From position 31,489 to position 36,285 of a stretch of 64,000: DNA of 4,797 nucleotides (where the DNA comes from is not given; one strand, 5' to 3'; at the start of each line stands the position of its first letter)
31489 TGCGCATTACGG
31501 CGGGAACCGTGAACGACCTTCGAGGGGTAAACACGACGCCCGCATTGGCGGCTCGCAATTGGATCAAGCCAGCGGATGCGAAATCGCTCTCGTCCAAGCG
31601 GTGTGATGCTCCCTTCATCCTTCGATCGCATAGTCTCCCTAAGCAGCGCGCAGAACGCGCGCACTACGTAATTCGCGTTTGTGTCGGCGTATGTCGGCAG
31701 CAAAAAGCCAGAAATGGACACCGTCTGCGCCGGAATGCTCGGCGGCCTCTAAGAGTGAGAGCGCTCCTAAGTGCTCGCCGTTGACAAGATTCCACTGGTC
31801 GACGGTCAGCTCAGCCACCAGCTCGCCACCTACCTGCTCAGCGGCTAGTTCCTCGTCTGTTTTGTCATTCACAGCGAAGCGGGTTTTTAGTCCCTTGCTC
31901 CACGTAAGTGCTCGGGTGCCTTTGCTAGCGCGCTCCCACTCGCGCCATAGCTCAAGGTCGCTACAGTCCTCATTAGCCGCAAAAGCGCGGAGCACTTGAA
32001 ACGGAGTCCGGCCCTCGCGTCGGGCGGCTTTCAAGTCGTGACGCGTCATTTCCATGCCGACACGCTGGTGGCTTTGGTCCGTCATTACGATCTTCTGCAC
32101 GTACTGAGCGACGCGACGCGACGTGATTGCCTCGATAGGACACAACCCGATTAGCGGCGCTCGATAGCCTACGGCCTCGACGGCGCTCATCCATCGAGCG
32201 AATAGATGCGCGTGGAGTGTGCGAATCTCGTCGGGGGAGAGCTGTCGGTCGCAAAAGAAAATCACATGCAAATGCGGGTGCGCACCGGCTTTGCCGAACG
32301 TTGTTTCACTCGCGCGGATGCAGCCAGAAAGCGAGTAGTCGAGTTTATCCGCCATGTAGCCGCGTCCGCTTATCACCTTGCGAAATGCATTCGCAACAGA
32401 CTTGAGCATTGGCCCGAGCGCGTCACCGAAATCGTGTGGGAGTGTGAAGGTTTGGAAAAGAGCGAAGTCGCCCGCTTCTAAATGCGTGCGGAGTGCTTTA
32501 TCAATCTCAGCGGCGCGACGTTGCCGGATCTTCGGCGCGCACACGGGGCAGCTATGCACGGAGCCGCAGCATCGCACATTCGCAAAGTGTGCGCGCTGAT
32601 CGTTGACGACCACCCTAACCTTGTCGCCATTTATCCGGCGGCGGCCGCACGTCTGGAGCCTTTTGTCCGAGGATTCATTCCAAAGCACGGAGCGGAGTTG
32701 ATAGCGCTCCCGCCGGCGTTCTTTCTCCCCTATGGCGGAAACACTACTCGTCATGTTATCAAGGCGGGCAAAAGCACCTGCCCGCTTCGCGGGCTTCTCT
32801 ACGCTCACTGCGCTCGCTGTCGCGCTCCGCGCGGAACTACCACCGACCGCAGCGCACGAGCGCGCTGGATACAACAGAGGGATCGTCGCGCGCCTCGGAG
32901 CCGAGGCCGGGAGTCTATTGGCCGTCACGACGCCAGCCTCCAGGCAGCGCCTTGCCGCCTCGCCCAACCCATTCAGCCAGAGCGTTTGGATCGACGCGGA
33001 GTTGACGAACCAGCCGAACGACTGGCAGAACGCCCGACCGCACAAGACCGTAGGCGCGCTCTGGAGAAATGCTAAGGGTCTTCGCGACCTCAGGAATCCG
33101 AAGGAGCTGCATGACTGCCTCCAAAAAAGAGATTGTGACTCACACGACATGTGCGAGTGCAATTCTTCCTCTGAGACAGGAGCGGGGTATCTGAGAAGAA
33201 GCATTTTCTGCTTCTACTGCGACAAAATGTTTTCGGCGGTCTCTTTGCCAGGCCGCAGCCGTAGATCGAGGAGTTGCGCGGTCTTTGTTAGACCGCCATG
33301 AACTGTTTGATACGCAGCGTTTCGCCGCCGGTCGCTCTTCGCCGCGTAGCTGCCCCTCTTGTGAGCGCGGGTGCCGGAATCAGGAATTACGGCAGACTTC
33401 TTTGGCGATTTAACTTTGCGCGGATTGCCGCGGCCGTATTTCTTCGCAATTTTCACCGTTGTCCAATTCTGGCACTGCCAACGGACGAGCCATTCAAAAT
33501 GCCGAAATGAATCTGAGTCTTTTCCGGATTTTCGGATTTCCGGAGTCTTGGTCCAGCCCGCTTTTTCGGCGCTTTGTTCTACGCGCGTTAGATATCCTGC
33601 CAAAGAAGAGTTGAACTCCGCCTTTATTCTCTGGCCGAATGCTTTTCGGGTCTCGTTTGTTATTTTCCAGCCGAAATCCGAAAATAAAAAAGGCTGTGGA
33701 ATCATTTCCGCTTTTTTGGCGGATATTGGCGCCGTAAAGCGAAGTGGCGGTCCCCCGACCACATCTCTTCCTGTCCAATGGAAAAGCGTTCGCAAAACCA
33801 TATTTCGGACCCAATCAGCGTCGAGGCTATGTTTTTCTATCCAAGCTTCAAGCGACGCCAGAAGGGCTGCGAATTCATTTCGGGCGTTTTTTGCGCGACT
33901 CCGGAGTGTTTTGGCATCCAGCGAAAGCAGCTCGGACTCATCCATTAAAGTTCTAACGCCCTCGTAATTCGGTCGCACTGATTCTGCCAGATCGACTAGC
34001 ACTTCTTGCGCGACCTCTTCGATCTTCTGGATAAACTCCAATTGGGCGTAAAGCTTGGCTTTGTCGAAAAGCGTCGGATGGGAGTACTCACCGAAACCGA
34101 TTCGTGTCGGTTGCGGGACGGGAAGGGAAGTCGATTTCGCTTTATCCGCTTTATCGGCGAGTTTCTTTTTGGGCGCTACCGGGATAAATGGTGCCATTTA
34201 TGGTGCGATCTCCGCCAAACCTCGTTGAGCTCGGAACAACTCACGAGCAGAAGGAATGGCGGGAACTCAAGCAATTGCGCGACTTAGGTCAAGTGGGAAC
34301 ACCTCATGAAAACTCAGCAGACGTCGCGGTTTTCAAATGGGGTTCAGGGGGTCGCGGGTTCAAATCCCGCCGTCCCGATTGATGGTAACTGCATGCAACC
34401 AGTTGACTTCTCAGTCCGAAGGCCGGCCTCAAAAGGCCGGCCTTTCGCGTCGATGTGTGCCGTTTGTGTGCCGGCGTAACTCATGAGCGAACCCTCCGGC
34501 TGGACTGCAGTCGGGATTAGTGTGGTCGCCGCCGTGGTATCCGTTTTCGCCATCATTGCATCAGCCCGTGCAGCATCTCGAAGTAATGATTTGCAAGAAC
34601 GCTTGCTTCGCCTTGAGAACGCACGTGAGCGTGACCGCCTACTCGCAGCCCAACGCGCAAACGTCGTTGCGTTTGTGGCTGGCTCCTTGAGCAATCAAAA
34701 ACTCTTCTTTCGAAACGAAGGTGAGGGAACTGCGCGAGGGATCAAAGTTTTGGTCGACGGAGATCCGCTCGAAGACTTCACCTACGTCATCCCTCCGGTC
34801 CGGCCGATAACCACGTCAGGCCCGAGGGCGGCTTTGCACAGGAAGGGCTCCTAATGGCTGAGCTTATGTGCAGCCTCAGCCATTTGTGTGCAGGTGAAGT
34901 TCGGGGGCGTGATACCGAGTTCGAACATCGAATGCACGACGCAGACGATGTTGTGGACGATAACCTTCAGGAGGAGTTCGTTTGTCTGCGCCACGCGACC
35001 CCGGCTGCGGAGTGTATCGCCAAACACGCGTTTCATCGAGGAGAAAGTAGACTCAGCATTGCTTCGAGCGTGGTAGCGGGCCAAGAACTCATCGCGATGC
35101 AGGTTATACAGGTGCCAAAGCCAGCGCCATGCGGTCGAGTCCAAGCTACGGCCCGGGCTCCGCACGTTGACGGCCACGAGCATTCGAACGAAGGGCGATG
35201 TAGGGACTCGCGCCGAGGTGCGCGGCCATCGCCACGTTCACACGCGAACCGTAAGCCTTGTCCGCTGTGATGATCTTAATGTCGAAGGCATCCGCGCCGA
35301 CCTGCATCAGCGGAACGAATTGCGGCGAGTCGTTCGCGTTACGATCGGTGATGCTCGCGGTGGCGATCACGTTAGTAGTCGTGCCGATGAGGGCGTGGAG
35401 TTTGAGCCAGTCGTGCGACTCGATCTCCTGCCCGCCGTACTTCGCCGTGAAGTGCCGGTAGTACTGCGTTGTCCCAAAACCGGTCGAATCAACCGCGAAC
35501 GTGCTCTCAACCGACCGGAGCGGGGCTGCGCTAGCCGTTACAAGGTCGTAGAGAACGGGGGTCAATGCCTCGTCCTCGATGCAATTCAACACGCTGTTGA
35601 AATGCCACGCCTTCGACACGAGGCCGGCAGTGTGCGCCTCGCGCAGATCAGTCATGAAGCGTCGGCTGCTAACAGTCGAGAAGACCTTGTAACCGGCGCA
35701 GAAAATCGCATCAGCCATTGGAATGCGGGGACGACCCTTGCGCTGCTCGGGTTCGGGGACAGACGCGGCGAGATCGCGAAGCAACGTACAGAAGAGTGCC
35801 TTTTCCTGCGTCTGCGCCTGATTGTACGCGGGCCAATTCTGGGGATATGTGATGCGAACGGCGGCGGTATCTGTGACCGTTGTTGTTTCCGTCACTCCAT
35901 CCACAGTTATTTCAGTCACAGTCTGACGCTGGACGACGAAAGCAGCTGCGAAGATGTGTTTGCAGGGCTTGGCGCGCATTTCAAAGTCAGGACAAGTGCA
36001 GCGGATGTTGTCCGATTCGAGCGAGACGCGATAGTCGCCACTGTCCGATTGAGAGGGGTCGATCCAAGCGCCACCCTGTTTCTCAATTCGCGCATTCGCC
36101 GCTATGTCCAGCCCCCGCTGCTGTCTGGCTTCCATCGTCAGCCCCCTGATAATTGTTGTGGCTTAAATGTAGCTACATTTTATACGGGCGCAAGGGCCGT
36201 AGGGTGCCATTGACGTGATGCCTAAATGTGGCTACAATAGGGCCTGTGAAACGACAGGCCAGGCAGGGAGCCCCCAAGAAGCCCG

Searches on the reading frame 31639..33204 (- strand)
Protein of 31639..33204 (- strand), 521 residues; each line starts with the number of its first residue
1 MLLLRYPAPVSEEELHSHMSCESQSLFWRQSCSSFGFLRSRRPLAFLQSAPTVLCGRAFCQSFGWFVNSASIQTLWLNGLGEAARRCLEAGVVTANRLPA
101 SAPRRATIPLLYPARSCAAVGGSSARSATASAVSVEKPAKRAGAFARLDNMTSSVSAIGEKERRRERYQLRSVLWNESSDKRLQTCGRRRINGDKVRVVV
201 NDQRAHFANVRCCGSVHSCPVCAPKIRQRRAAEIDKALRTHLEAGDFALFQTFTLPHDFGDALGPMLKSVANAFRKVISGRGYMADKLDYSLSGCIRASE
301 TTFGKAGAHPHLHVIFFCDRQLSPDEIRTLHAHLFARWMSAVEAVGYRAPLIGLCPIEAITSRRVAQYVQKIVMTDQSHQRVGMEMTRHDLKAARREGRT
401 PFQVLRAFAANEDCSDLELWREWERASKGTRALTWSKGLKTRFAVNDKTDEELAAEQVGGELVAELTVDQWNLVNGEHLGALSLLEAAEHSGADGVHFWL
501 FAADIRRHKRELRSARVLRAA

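Call 4: search_protein_families(library=pfam, proteins=[window:31639-33204:-], max_evalue=1)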
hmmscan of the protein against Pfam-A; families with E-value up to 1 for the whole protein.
window:31639-33204:- (521 aa): 2 families
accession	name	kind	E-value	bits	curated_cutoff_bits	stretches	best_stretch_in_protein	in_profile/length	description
PF01446.23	Rep_1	-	4.5e-09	36.6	33.2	1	208-325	5-122/253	Replication protein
PF23343.2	REP_ORF2-G2P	-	0.2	12.4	27.8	1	303-347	45-90/99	Replication-associated protein ORF2/G2P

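Call 5: search_protein_families(library=padloc, proteins=[window:31639-33204:-], max_evalue=1)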
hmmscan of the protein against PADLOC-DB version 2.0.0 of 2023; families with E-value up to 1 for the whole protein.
window:31639-33204:- (521 aa): 0 families

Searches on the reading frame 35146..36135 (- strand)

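Call 104: search_protein_families(library=padloc, proteins=[window:35146-36135:-], max_evalue=0.01)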
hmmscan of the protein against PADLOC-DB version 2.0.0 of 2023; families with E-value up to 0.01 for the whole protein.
window:35146-36135:- (329 aa): 1 family
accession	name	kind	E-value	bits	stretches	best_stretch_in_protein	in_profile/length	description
PDLC05053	PDC-S62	-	0.00098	15.8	1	24-75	44-97/566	-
